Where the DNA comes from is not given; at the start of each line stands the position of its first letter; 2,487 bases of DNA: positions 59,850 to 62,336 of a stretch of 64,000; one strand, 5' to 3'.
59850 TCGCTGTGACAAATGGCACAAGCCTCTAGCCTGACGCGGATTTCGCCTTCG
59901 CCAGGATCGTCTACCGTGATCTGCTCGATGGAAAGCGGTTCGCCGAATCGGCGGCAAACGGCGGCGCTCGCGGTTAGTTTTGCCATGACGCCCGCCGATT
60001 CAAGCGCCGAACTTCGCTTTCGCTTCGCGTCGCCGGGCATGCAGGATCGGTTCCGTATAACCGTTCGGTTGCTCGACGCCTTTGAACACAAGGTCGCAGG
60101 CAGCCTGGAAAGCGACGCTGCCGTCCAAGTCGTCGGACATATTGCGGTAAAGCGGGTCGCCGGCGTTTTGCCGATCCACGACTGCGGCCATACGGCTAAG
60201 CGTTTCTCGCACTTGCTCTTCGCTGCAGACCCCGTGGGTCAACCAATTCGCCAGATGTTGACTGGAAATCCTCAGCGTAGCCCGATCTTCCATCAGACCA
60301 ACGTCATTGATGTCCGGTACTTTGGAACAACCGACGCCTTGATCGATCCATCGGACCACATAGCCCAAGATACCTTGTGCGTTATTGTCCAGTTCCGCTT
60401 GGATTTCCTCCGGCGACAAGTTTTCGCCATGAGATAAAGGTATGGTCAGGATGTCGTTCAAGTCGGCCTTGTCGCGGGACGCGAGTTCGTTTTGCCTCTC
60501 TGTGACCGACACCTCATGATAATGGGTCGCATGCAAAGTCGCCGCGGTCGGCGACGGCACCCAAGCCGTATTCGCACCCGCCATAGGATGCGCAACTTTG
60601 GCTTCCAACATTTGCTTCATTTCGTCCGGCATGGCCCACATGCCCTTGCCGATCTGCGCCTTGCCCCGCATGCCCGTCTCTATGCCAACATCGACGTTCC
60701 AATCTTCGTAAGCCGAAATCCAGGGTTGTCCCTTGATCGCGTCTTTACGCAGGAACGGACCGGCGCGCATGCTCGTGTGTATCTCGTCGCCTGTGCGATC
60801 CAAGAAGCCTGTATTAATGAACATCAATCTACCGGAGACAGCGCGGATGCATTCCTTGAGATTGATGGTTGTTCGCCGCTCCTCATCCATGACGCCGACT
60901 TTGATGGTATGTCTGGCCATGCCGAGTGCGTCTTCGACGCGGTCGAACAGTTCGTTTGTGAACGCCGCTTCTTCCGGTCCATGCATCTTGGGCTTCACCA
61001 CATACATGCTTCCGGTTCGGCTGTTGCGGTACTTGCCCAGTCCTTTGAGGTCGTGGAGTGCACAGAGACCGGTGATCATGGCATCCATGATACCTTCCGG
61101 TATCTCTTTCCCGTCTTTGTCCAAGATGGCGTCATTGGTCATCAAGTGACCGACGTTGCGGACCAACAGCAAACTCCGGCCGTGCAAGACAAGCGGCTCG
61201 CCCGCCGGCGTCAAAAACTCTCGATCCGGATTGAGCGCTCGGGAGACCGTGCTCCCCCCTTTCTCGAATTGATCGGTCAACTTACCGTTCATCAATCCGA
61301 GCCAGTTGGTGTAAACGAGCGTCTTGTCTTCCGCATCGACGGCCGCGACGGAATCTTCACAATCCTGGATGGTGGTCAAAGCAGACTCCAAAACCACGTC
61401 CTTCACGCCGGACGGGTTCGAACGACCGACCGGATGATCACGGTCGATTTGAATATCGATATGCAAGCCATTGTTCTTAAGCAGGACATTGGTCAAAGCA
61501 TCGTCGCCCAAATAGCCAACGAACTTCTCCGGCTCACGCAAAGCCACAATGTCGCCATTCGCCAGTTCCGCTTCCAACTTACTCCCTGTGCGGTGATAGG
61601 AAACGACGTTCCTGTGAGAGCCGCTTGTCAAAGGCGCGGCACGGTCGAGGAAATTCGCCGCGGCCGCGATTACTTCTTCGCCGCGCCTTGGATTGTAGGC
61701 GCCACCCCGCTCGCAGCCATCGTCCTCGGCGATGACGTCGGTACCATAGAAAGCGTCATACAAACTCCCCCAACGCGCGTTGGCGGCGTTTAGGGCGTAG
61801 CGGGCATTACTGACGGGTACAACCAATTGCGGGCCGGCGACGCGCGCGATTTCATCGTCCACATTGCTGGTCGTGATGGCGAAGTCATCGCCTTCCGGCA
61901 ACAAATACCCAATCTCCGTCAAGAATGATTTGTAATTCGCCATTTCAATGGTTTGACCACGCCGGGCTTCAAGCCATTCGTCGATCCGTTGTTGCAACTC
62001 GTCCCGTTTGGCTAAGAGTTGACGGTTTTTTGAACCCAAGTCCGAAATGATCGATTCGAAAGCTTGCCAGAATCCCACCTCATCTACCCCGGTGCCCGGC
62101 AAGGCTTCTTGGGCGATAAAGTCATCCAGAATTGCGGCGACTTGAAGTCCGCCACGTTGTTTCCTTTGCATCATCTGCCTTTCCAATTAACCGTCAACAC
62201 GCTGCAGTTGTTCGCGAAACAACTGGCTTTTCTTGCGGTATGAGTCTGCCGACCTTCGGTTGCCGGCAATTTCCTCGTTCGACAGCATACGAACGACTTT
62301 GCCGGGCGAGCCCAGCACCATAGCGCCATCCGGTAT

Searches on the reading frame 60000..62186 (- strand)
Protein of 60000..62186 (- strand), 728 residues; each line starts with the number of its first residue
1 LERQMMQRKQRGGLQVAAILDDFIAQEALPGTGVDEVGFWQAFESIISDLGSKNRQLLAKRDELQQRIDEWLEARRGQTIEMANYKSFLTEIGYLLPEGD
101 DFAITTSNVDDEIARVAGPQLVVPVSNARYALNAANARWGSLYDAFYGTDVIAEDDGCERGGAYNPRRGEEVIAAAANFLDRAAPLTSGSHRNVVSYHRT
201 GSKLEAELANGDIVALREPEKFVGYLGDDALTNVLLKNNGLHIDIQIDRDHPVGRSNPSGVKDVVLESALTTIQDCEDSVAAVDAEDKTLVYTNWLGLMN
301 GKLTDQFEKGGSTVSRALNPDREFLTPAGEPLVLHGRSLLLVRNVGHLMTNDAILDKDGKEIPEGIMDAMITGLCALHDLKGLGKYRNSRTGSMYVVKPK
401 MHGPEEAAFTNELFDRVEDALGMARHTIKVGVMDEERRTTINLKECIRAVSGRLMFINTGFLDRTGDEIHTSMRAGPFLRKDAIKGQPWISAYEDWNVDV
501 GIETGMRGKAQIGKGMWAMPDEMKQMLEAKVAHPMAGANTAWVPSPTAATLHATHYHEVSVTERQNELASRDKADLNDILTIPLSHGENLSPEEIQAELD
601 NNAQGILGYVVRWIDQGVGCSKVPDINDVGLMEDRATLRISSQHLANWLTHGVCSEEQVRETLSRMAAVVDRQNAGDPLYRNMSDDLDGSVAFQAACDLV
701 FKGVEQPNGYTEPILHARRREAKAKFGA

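Call 30: search_protein_families(library=pfam, proteins=[window:60000-62186:-], max_evalue=0.00001)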
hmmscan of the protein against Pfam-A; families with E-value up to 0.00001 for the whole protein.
window:60000-62186:- (728 aa): 4 families
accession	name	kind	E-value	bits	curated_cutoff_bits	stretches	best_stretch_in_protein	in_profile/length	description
PF01274.28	MS_TIM-barrel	-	4.9e-67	226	26.4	1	340-578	2-244/248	Malate synthase, TIM barrel domain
PF20658.2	MSG_insertion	-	2.7e-25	88.8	24.8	1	164-238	1-76/76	Malate synthase G, alpha-beta insertion domain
PF20659.2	MS_C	-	1.4e-24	87.3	23.1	1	594-685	2-95/118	Malate synthase, C-terminal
PF20656.2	MS_N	-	1.1e-09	38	23.5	1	22-71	4-53/64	Malate synthase, N-terminal domain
